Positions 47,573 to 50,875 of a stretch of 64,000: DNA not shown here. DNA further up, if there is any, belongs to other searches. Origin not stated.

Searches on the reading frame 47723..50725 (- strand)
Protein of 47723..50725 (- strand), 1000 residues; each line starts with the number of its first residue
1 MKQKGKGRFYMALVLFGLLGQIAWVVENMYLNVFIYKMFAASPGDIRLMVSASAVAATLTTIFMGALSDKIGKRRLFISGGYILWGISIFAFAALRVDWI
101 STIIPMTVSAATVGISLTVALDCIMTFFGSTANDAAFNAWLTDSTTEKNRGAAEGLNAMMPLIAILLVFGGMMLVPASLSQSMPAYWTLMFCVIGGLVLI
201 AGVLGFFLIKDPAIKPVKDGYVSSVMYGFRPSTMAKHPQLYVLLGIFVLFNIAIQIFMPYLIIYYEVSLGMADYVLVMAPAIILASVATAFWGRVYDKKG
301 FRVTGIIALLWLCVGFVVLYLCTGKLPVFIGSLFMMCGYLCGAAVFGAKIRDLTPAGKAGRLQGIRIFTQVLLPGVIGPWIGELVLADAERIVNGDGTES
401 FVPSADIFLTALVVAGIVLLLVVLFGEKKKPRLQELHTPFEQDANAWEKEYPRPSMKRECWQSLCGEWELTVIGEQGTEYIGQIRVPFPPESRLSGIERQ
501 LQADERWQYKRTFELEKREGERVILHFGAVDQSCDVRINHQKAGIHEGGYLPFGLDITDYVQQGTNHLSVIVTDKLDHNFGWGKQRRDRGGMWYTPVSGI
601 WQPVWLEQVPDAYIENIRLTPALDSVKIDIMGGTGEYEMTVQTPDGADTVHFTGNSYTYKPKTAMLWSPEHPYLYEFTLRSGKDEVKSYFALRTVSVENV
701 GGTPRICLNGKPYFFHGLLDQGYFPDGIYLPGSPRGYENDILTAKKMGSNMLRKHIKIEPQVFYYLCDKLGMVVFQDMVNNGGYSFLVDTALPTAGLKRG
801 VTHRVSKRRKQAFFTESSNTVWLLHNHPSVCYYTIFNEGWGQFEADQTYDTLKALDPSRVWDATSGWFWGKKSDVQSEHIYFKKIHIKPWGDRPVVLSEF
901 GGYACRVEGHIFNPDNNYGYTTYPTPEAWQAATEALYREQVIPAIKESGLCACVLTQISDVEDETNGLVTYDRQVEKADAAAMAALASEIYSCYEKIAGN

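Call 88: search_protein_families(library=pfam, proteins=[window:47723-50725:-], max_evalue=0.0001)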
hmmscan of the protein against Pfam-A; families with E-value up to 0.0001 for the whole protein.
window:47723-50725:- (1000 aa): 4 families
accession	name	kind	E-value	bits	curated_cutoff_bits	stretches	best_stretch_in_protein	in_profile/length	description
PF07690.21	MFS_1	-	5.3e-28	98.4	33.4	2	29-379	17-347/347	Major Facilitator Superfamily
PF02837.24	Glyco_hydro_2_N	-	6.1e-13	49.5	28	1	508-610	68-169/169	Glycosyl hydrolases family 2, sugar binding domain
PF22666.2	Glyco_hydro_2_N2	-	1.9e-10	41.5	27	1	500-577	43-122/167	Glycosyl hydrolase 2 galactose-binding domain-like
PF02836.23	Glyco_hydro_2_C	-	4.8e-07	29.7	21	1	738-866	39-163/302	Glycosyl hydrolases family 2, TIM barrel domain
